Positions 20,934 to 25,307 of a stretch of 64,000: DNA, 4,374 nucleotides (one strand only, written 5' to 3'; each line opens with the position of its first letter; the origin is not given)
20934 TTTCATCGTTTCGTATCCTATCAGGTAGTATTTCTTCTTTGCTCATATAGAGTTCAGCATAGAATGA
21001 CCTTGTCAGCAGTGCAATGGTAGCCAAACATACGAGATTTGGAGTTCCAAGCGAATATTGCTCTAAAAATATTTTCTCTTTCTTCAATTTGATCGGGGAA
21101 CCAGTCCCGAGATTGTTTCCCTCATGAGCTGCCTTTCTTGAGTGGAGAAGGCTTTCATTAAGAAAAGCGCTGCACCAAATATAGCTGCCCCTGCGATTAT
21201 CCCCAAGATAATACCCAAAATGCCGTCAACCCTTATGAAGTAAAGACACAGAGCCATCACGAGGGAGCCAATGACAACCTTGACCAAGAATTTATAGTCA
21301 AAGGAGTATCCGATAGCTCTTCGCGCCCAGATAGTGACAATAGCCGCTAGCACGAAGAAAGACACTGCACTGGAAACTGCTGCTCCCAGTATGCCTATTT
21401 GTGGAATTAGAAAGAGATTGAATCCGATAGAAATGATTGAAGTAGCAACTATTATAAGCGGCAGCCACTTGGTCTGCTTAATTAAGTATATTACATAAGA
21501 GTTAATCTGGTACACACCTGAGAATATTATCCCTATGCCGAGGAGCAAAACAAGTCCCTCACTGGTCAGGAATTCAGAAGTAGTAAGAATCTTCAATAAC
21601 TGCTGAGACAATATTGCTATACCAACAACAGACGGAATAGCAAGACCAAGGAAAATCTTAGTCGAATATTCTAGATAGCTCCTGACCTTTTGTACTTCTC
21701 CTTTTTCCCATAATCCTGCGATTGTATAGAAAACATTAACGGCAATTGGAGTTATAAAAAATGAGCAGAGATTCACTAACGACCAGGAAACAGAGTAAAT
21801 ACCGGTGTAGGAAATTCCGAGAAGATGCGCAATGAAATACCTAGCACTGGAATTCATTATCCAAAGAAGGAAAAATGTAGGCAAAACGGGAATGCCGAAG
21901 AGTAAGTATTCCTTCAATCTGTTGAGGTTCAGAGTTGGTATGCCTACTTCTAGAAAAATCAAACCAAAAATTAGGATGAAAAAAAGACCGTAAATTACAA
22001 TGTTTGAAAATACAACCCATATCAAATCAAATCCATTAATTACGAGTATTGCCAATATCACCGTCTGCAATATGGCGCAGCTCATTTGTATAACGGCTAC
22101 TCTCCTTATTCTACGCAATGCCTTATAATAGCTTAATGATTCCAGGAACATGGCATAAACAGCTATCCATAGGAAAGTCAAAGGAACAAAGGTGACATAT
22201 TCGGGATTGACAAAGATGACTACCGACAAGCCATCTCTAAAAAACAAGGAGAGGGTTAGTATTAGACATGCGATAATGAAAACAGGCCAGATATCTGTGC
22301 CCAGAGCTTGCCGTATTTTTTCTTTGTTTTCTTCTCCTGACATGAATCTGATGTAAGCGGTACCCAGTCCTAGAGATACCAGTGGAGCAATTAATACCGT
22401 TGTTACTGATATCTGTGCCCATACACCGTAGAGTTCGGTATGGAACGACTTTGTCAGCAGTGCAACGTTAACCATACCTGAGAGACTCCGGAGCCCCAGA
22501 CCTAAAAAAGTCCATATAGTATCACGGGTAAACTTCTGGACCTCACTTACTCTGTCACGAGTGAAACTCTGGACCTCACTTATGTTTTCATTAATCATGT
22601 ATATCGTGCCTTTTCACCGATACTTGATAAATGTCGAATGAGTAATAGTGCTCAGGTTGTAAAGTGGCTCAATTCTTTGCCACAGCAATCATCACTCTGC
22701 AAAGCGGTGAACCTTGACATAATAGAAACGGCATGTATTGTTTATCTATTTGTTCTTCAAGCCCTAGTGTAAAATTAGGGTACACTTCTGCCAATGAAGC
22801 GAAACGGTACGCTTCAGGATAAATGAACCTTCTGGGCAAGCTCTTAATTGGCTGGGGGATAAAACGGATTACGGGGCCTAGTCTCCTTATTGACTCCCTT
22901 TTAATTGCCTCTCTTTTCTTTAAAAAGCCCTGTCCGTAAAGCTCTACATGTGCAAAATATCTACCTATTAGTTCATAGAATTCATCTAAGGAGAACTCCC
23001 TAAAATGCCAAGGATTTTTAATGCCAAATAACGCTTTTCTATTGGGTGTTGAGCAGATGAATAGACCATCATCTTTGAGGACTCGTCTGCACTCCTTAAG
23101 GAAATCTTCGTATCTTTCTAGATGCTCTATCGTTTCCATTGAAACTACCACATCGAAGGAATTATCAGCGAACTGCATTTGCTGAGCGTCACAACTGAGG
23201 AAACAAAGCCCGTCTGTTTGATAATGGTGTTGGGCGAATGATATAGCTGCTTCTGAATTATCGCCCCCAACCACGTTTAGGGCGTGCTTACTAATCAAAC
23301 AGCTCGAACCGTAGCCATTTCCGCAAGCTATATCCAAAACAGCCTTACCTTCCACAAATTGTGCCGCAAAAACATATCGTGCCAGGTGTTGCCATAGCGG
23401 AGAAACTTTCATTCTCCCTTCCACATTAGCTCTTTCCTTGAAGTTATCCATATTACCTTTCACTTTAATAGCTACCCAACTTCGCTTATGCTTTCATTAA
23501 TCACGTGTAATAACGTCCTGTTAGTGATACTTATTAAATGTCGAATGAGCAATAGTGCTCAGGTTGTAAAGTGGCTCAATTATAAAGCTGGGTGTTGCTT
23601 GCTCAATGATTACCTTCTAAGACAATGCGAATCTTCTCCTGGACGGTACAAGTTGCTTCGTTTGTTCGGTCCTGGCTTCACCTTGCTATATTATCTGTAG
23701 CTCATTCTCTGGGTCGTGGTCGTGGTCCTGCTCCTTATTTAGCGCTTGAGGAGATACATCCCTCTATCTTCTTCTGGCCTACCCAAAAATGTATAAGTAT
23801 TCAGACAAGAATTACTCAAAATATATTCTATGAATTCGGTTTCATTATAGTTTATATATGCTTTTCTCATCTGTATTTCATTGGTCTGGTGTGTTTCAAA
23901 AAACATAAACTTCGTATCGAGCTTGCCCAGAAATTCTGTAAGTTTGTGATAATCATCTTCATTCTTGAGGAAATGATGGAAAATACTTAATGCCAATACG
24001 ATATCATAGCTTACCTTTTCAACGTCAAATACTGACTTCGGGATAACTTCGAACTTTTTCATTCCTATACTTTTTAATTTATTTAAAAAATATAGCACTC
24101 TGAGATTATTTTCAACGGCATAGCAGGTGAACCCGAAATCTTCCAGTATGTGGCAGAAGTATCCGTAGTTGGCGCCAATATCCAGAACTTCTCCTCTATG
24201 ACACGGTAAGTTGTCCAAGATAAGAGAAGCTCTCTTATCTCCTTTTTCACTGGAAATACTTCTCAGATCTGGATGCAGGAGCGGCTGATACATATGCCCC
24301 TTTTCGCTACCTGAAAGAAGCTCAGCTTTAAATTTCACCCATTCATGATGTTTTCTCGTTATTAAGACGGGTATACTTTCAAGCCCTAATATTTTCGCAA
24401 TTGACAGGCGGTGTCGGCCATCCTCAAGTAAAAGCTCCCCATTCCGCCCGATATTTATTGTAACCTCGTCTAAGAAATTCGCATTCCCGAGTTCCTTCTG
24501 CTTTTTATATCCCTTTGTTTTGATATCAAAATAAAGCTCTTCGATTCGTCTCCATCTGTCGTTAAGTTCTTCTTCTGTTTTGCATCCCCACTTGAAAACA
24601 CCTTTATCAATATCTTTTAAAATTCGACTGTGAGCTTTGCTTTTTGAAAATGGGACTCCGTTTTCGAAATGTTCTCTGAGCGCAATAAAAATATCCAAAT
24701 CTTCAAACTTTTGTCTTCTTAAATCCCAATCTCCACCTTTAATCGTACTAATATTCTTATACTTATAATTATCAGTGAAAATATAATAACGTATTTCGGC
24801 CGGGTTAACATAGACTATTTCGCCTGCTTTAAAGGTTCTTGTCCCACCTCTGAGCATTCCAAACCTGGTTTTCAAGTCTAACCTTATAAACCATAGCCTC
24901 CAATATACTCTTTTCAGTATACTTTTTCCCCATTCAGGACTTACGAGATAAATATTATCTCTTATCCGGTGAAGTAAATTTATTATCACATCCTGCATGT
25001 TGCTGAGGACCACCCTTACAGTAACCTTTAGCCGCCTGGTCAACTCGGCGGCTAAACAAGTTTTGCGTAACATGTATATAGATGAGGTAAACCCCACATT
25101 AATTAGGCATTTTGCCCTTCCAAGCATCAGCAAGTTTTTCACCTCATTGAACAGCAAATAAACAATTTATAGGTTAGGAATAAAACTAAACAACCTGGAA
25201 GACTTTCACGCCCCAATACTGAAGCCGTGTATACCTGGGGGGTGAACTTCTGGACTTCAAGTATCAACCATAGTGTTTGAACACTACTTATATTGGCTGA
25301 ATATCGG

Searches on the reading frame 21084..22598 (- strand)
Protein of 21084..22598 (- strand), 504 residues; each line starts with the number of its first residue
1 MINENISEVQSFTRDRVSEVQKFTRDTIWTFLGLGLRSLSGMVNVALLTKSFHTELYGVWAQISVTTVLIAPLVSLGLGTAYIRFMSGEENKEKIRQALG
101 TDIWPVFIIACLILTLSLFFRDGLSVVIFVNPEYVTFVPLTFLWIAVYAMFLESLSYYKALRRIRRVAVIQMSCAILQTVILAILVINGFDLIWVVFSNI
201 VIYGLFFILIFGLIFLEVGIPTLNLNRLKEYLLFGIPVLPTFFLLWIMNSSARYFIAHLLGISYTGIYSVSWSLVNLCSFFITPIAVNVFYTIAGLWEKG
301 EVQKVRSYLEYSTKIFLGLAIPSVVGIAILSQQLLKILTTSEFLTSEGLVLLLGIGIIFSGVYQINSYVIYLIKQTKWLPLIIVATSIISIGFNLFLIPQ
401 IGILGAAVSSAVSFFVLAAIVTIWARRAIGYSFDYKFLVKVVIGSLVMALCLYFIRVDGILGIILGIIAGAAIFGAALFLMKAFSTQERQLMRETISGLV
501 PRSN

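Call 8: search_protein_families(library=pfam, proteins=[window:21084-22598:-], max_evalue=0.01)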
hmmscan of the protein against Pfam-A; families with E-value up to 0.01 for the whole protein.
window:21084-22598:- (504 aa): 4 families
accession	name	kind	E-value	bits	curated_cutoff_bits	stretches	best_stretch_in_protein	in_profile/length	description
PF01943.22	Polysacc_synt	-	9.8e-12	45.3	28.2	1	24-290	2-266/274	Polysaccharide biosynthesis protein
PF13440.11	Polysacc_synt_3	-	9.4e-11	41.9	23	1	56-345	10-290/293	Polysaccharide biosynthesis protein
PF01554.23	MatE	-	4.4e-06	26.9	24.9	2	237-394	1-159/161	MatE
PF03023.19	MurJ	-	0.00074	18.7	27.4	1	197-453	159-425/451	Lipid II flippase MurJ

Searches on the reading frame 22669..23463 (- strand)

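Call 22: search_protein_families(library=pfam, proteins=[window:22669-23463:-], max_evalue=0.001)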
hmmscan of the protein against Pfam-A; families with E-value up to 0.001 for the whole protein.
window:22669-23463:- (264 aa): 12 families
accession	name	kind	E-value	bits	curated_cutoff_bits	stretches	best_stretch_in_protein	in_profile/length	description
PF08241.18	Methyltransf_11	-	1.2e-24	87.2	21.2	1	43-137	1-95/95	Methyltransferase domain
PF13649.12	Methyltransf_25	-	3.7e-20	72.9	27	1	42-133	1-97/97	Methyltransferase domain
PF13847.12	Methyltransf_31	-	1.5e-19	70.6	27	1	38-142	3-115/145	Methyltransferase domain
PF08242.18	Methyltransf_12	-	4.3e-13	50.3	30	1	43-135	1-98/98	Methyltransferase domain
PF13489.12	Methyltransf_23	-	5.5e-13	49.4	27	1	33-144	17-123/164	Methyltransferase domain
PF02353.26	CMAS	-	1.3e-10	41.5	27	1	35-139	59-166/273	Mycolic acid cyclopropane synthetase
PF01209.24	Ubie_methyltran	-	2.9e-09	37.1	20.1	1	23-154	34-168/233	ubiE/COQ5 methyltransferase family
PF08003.17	Methyltransf_9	-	4.7e-07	29.5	23.8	1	36-139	113-219/315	Protein of unknown function (DUF1698)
PF07021.18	MetW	-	6.3e-06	26.4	21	1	37-130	12-103/193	Methionine biosynthesis protein MetW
PF05175.20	MTS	-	2.8e-05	24.3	23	1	38-134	31-135/170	Methyltransferase small domain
PF03141.22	Methyltransf_29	-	5.9e-05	22.3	23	1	40-141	119-221/506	Putative S-adenosyl-L-methionine-dependent methyltransferase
PF05148.21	Methyltransf_8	-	0.00029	21.2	27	1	88-136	108-155/219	Hypothetical methyltransferase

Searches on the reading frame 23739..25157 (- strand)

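Call 8: search_protein_families(library=pfam, proteins=[window:23739-25157:-], max_evalue=0.01)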
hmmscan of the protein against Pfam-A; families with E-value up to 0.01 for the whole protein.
window:23739-25157:- (472 aa): 3 families
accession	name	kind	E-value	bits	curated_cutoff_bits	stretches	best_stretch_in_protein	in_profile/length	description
PF13489.12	Methyltransf_23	-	3.2e-05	24.2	27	1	321-403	23-101/164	Methyltransferase domain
PF08241.18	Methyltransf_11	-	0.0018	19.3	21.2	1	325-401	1-75/95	Methyltransferase domain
PF05175.20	MTS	-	0.006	16.7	23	0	302-394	12-109/170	Methyltransferase small domain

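Call 36: search_protein_families(library=ncbifam, proteins=[window:23739-25157:-], max_evalue=0.05)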
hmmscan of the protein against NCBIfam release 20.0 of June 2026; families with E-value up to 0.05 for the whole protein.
window:23739-25157:- (472 aa): 0 families
